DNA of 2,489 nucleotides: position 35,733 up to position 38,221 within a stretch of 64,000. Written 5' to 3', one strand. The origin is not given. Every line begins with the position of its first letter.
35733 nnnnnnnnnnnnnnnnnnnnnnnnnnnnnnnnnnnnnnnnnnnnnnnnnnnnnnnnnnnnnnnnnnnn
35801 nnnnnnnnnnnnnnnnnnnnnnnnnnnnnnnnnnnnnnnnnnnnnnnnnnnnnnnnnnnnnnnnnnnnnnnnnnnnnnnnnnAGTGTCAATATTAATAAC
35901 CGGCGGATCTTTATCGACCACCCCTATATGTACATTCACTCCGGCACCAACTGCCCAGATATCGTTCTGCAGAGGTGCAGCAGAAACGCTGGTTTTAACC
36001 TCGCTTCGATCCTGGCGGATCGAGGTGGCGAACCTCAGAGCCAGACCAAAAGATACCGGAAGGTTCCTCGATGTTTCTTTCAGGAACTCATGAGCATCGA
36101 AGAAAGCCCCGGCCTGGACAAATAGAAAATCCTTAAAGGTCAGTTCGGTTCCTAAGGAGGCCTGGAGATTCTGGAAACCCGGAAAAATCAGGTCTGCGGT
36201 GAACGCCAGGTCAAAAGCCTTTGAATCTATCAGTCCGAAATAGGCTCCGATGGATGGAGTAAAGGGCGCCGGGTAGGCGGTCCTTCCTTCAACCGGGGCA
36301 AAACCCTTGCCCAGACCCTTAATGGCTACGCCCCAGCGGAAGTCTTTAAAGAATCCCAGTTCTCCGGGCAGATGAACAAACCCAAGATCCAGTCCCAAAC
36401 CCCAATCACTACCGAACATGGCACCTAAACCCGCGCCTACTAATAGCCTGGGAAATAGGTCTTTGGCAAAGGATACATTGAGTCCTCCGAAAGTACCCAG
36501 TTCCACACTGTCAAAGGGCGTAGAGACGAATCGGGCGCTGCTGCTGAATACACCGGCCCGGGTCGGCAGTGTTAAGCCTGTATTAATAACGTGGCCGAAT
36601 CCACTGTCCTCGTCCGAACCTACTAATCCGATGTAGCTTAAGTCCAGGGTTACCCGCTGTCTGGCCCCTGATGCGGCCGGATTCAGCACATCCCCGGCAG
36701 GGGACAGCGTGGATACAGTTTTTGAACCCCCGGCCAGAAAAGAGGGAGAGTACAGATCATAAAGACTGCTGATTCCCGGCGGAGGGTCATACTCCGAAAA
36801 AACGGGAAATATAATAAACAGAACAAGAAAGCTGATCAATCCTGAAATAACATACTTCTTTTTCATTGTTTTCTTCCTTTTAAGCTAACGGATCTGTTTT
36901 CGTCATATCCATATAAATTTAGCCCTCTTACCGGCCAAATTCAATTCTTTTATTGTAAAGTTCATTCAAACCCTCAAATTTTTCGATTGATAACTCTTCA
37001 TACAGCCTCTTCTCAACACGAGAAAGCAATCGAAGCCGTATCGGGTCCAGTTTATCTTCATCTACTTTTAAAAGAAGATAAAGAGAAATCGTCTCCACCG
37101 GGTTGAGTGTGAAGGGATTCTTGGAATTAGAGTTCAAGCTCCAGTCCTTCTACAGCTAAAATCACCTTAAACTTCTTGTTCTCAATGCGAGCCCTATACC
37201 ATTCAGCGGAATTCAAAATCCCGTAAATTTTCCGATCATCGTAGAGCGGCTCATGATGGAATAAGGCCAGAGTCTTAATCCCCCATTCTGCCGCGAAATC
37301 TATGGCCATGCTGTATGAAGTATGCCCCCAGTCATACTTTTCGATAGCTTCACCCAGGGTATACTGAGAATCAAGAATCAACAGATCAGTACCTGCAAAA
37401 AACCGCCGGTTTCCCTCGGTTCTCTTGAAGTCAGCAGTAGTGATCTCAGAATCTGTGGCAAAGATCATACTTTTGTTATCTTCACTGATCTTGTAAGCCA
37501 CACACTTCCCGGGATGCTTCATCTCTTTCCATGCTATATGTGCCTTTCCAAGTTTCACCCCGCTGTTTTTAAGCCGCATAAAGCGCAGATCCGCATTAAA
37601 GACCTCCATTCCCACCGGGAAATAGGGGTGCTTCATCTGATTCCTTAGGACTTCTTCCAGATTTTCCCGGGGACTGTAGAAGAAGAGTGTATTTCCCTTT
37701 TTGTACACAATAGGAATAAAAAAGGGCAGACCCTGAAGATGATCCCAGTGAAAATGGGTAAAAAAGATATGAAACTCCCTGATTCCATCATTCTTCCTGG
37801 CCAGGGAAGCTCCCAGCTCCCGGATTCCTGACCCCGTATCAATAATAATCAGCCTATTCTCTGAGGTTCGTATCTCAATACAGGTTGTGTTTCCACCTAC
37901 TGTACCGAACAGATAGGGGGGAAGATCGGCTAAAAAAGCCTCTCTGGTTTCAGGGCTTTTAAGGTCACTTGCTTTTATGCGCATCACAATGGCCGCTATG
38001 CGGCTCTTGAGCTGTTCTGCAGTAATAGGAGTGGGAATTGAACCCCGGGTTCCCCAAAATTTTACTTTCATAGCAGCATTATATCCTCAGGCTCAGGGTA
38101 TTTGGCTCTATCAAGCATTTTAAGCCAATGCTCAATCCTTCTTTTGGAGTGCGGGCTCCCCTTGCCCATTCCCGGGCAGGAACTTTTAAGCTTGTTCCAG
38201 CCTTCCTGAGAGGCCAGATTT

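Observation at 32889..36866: Giant OmpA-family protein with eight tandem FlgD-Ig-like domains and a Gly-rich beta-rich N-terminal domain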

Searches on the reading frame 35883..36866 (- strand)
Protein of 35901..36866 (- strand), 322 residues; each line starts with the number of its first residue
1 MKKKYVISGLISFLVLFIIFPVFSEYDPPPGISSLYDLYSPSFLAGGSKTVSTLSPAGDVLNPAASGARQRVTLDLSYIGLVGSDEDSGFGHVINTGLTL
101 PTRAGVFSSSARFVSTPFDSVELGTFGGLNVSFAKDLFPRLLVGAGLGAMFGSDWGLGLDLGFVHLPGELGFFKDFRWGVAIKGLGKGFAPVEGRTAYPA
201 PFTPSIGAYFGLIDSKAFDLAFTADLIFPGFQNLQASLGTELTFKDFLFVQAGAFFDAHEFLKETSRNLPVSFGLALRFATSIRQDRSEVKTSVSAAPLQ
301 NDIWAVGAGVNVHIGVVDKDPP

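Call 7: search_protein_families(library=pfam, proteins=[window:35901-36866:-], max_evalue=10)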
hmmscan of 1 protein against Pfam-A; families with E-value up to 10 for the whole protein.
seq(322 aa): 1 family
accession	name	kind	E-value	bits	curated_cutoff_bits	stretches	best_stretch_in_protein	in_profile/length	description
PF18990.6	DUF5723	-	0.067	13.3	26.8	1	149-186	206-238/376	Family of unknown function (DUF5723)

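Call 9: find_homologous_proteins(query=window:35901-36866:-)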
Query seq(322 aa) (322 aa): 15 proteins with E <= 0.001 among 8000 candidates.
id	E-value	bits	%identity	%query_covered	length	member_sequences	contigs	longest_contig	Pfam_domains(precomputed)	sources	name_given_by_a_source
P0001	8.0e-106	372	61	83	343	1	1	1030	-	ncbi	ncbi:hypothetical protein LCGC14_3112660, partial [marine sediment metagenome]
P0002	2.3e-96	341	50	100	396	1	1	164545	-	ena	-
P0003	5.3e-90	320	51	96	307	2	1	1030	-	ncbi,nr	ncbi:MAG: hypothetical protein KAR73_15610, partial [Spirochaetales bacterium]|nr:hypothetical prote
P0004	5.9e-81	290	47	94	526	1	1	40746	-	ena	-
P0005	4.0e-78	281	44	100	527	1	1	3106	PF13585.13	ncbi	-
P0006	8.7e-78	280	49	89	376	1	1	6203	-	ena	-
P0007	3.3e-71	258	48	90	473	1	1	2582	-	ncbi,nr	ncbi:MAG: hypothetical protein IMZ54_13045, partial [Acidobacteria bacterium]|nr:hypothetical protei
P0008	2.1e-69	252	50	80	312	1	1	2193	-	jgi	jgi:hypothetical protein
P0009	2.9e-69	252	50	78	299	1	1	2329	-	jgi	jgi:hypothetical protein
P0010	1.2e-64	237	49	77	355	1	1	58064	-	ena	-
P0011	7.5e-64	234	48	74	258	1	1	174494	-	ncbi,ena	-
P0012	6.0e-52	195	51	61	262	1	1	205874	-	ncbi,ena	-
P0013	3.2e-44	170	37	97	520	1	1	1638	-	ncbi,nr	ncbi:MAG: hypothetical protein JNG85_01910, partial [Spirochaetaceae bacterium]|nr:hypothetical prot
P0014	2.2e-43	167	45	67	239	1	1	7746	-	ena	-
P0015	8.4e-41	158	52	48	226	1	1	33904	-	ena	-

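Call 18: predict_structure(alignment_id=A1)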
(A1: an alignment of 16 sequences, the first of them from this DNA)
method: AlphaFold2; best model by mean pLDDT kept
length: 322 residues; sequences in the alignment: 16
mean_pLDDT: 81.7   pTM: 0.77
mean pLDDT of the five models: 81.7, 80.4, 79.7, 78.4, 63.0
residues with pLDDT >= 90: 113; 70-90: 153; 50-70: 42; < 50: 14
segments of 3 or more residues with pLDDT < 50: 19-28, 30-32
pLDDT, mean of each block of 10 residues (from residue 1): 72 63 45 69 75 84 86 93 83 94 91 84 81 90 93 87 92 90 83 63 89 90 88 85 91 83 68 89 70 87 88 75 52
secondary structure, 60 per line:
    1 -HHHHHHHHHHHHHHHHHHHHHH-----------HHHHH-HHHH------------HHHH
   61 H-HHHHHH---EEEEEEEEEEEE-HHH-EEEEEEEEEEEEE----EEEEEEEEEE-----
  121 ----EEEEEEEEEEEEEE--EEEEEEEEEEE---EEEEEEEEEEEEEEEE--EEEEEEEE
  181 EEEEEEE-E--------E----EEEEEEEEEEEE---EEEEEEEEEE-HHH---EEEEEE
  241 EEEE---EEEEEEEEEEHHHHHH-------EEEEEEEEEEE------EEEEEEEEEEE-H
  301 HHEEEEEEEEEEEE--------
elements in order: H2-23 H35-39 H41-44 H57-61 H63-68 E72-83 E89-101 E106-115 E125-138 E141-151 E155-170 E173-187 E203-214 E218-227 E235-244 E248-257 H258-263 E271-281 E288-298 E303-314

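Call 20: search_protein_representatives(alignment_id=A1)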
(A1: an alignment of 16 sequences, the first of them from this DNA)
Query: 16 sequences, 435 profile positions. Proteins with E-value up to 0.001 (for the whole library): 1052; up to 1e-10: 677; up to 1e-30: 298. The best 150 are listed.
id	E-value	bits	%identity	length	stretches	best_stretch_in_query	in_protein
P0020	1.3e-196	669.9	-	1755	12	11-435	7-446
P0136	2.0e-195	665.9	-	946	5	2-434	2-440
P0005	1.3e-191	653.3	-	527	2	2-435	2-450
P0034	7.4e-186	634.4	-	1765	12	6-434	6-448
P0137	2.5e-181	619.5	-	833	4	6-435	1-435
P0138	3.2e-176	602.7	-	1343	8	2-435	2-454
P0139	1.2e-175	600.7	-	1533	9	1-435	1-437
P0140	7.7e-174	594.8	-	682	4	12-434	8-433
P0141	2.9e-173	592.9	-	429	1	9-421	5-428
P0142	2.8e-170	583.1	-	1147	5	8-434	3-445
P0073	5.5e-166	568.9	-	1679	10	25-434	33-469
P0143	4.4e-164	562.7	-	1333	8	11-433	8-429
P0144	5.6e-164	562.3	-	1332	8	2-434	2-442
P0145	1.1e-163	561.3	-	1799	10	6-434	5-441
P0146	6.2e-162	555.6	-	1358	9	26-435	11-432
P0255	2.0e-64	234.3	-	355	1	6-327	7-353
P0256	5.4e-64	232.8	-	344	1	11-329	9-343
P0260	1.7e-61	224.6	-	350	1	7-321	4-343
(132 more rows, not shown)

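Call 23: fold_search(model_id=the predicted structure, library=pdb)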
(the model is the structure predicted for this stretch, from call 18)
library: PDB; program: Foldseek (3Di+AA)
matches with E <= 10: 1234; with E <= 0.001: 181
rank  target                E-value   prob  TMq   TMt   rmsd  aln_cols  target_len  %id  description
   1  6h3i_F                4.5e-08  1.00  0.62  0.58   6.0       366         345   14  Structural snapshots of the Type 9 protein translocon (released 2018-11-07)
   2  8gl6_F                4.5e-08  1.00  0.59  0.53   7.4       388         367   12  The Type 9 Secretion System in vitro assembled, RemA-CTD substrate bound complex (released 2024-01-31)
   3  3pgr                  2.5e-07  1.00  0.57  0.50   8.2       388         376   13  Asp348Arg mutant of EcFadL (released 2011-05-25)
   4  2r89_A                4.4e-07  1.00  0.57  0.51   7.3       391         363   15  Crystal structure of the long-chain fatty acid transporter FadL mutant delta N3 (released 2008-09-23)
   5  6gie                  7.1e-07  1.00  0.48  0.68   5.3       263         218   11  Crystal structure of the Acinetobacter baumannii outer membrane protein Omp33 (released 2018-09-19)
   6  2r8a_A                7.9e-07  1.00  0.56  0.51   6.2       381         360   14  Crystal structure of the long-chain fatty acid transporter FadL mutant delta N8 (released 2008-09-23)
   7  1t1l_A                1.0e-06  1.00  0.55  0.43  10.3       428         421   14  Crystal structure of the long-chain fatty acid transporter FadL (released 2004-06-15)
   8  3bry_A                1.0e-06  1.00  0.52  0.45   9.2       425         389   12  Crystal structure of the Ralstonia pickettii toluene transporter TbuX (released 2008-06-10)
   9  1bh3                  1.0e-06  1.00  0.36  0.39   9.9       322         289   10  E1M, A116K MUTANT OF RH. BLASTICA PORIN (released 1998-08-12)
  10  3pgu                  1.1e-06  1.00  0.58  0.47   9.1       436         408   12  Phe3Glu mutant of EcFadL (released 2011-05-25)
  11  3dwn_A                1.4e-06  1.00  0.53  0.42  10.5       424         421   12  Crystal structure of the long-chain fatty acid transporter FadL mutant A77E/S100R (released 2008-12-16)
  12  3prn                  1.4e-06  1.00  0.37  0.40   9.8       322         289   11  E1M, A104W MUTANT OF RH. BLASTICA PORIN (released 1998-08-12)
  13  3pf1_A                1.5e-06  1.00  0.56  0.44  10.5       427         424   12  E. coli FadL Asp348Ala mutant (released 2011-05-25)
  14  3pgs_A                1.7e-06  1.00  0.56  0.44   9.9       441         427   12  Phe3Gly mutant of EcFadL (released 2011-05-25)
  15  2r88_A                1.8e-06  1.00  0.56  0.50   7.4       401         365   13  Crystal structure of the long-chain fatty acid transporter FadL mutant delta S3 kink (released 2008-09-23)
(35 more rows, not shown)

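Call 25: search_protein_families(library=pfam, proteins=[P0260, P0256], max_evalue=0.01)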
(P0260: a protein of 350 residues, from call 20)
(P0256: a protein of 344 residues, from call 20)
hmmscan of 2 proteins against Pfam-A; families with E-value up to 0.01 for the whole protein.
P0260 (350 aa): 0 families

P0256 (344 aa): 0 families

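Call 35: find_related_loci(query=A1, collection=genome_contigs, flank=10000)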
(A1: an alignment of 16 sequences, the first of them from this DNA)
Query A1 (322 aa) in genome_contigs; peptide patterns used: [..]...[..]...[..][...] (x = any residue, [..] = any of these).
80 stretches matched a pattern; 54 encode a relative of the query (tblastn E <= 1e-3); 54 distinct loci.
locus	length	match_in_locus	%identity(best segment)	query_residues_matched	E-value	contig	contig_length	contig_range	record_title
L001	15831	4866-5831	65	1-322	3e-136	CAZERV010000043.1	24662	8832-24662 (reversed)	MAG TPA_asm: uncultured Spirochaetaceae bacterium isolate binchicken_co136_132 genome assembly, contig: NODE_905_length_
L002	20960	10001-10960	58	1-322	1e-120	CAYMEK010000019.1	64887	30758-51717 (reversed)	MAG TPA_asm: uncultured Spirochaetaceae bacterium isolate SRP323688_co1_278 genome assembly, contig: NODE_865_length_648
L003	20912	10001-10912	56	21-322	8e-110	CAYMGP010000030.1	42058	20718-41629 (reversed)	MAG TPA_asm: uncultured Spirochaetaceae bacterium isolate SRP068000_co1_611 genome assembly, contig: NODE_850_length_420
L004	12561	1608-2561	55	10-322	3e-104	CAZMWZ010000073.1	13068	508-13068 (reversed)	MAG TPA_asm: uncultured Spirochaetaceae bacterium isolate ERP119294_co4_432 genome assembly, contig: NODE_4742_length_13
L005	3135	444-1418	51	2-322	3e-103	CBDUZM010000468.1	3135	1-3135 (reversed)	MAG TPA_asm: uncultured Spirochaetaceae bacterium isolate SRR22302360_concoct_114 genome assembly, contig: ERZ25073602.1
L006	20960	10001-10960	52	1-322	6e-98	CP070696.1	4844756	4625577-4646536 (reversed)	MAG: Spirochaetaceae bacterium isolate bin59 chromosome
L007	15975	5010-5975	49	1-322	7e-98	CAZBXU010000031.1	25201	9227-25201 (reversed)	MAG TPA_asm: uncultured Spirochaetaceae bacterium isolate SRP214966_co5_300 genome assembly, contig: NODE_1393_length_25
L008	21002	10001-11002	45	3-322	5e-96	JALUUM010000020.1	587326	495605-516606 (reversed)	MAG: Spirochaetales bacterium isolate 128-326_metabat1_scaf2bin.014 128-326_scaffold_1_c2, whole genome shotgun sequence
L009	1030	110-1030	51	1-308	7e-103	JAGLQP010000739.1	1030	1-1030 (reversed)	MAG: Spirochaetales bacterium isolate RS_8_6 ROV157_8.bin.6.fa_739, whole genome shotgun sequence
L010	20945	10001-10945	52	1-322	8e-94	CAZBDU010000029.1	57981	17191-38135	MAG TPA_asm: uncultured Spirochaetaceae bacterium isolate binchicken_co178_265 genome assembly, contig: NODE_965_length_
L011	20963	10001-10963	48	1-322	4e-92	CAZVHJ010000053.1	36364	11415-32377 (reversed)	MAG TPA_asm: uncultured Spirochaetaceae bacterium isolate binchicken_co178_254 genome assembly, contig: NODE_1762_length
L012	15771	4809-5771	46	1-322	7e-88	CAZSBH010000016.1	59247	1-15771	MAG TPA_asm: uncultured Spirochaetaceae bacterium isolate SRP214966_co2_439 genome assembly, contig: NODE_478_length_592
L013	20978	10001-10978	44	14-322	2e-86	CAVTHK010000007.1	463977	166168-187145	MAG: uncultured Spirochaetota bacterium isolate MFD05942.bin.2.64 genome assembly, contig: contig_2500, whole genome sho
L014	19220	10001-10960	47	21-322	2e-84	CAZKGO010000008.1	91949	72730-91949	MAG TPA_asm: uncultured Spirochaetales bacterium isolate binchicken_co27_447 genome assembly, contig: NODE_361_length_91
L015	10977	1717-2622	48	36-322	4e-84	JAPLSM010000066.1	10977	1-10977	MAG: Spirochaetes bacterium isolate LacPavin_0920_SED5_MAG_67_21 LacPavin_0920_SED5_scaffold_3138879, whole genome shotg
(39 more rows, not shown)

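Call 43: search_protein_families(library=pfam, alignment_id=A2, max_evalue=1)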
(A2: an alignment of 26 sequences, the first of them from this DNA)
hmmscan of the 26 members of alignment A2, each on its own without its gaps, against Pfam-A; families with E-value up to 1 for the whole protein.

A. member 1, seq(328 aa): 1 family
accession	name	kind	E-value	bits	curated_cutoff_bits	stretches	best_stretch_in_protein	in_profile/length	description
PF18990.6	DUF5723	-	0.076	13.1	26.8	0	149-186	206-238/376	Family of unknown function (DUF5723)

B. families by the number of members that match (of 26 scanned): 5 families
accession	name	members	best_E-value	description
PF10895.14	DUF2715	1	0.0067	Domain of unknown function (DUF2715)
PF24752.1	DUF7697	1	0.028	Family of unknown function (DUF7697)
PF18990.6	DUF5723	1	0.076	Family of unknown function (DUF5723)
PF02321.23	OEP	1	0.31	Outer membrane efflux protein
PF11759.13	KRTAP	1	0.48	Keratin-associated matrix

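Call 44: search_protein_families(library=ncbifam, proteins=[window:35901-36866:-, P0282, P0255], max_evalue=1)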
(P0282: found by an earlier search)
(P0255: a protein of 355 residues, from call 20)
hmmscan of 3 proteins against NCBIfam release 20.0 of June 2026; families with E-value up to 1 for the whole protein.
seq(322 aa): 1 family
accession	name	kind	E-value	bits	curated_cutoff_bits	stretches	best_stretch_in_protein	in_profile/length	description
NF033709.1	PorV_fam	subfamily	0.0011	18.6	90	1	156-280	149-298/326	PorV/PorQ family protein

P0282 (352 aa): 0 families

P0255 (355 aa): 0 families

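Call 80: search_solved_structures(query=A2, max_evalue=10, show_alignments=2)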
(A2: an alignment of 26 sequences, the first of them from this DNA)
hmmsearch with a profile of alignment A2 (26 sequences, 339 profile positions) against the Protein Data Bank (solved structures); distinct sequences matched with E-value up to 10: 4.
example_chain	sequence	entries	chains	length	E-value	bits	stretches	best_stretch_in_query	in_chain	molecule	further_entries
9f5x_2F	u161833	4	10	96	0.032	16.3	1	105-148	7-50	Cox5c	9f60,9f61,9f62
6ynx_i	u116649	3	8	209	0.35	12.8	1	72-136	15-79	subunit i/j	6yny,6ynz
2btd_A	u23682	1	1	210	0.43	12.5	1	143-198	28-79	PTS-DEPENDENT DIHYDROXYACETONE KINASE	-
3pnl_B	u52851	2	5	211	0.43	12.5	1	143-198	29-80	PTS-dependent dihydroxyacetone kinase, ADP-binding subunit dhaL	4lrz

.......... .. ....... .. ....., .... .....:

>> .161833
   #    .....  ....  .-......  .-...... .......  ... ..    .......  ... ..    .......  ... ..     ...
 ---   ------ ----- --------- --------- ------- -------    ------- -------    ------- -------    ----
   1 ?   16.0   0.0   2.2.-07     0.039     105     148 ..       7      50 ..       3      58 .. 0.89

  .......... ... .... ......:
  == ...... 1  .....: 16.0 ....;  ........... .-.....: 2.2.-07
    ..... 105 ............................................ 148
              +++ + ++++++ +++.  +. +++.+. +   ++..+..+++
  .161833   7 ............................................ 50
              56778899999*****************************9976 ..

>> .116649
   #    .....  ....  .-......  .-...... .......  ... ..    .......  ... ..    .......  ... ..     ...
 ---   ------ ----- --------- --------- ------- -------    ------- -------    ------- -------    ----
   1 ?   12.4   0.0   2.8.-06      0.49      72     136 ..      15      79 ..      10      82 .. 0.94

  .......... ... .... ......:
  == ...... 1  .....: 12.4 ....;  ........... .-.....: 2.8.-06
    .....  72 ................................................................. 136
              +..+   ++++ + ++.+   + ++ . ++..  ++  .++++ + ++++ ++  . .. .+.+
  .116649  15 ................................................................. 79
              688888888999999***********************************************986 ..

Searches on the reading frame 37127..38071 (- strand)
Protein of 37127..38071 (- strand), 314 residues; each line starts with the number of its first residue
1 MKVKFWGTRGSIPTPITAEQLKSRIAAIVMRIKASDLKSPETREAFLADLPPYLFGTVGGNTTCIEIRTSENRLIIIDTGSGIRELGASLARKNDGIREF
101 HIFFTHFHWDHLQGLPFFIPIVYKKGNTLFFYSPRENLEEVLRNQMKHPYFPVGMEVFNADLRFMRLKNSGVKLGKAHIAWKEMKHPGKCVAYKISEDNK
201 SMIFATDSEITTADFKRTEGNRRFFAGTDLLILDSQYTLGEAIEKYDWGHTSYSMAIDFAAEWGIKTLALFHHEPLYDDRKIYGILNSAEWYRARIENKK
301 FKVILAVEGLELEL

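Call 25: search_protein_families(library=pfam, proteins=[window:37127-38071:-], max_evalue=0.01)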
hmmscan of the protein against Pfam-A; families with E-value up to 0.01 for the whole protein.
window:37127-38071:- (314 aa): 2 families
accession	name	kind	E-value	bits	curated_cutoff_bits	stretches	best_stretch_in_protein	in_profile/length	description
PF12706.13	Lactamase_B_2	-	1.5e-13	51.2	27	1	74-273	2-200/200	Beta-lactamase superfamily domain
PF00753.33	Lactamase_B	-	5.8e-06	26.8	22.7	1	60-118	4-63/196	Metallo-beta-lactamase superfamily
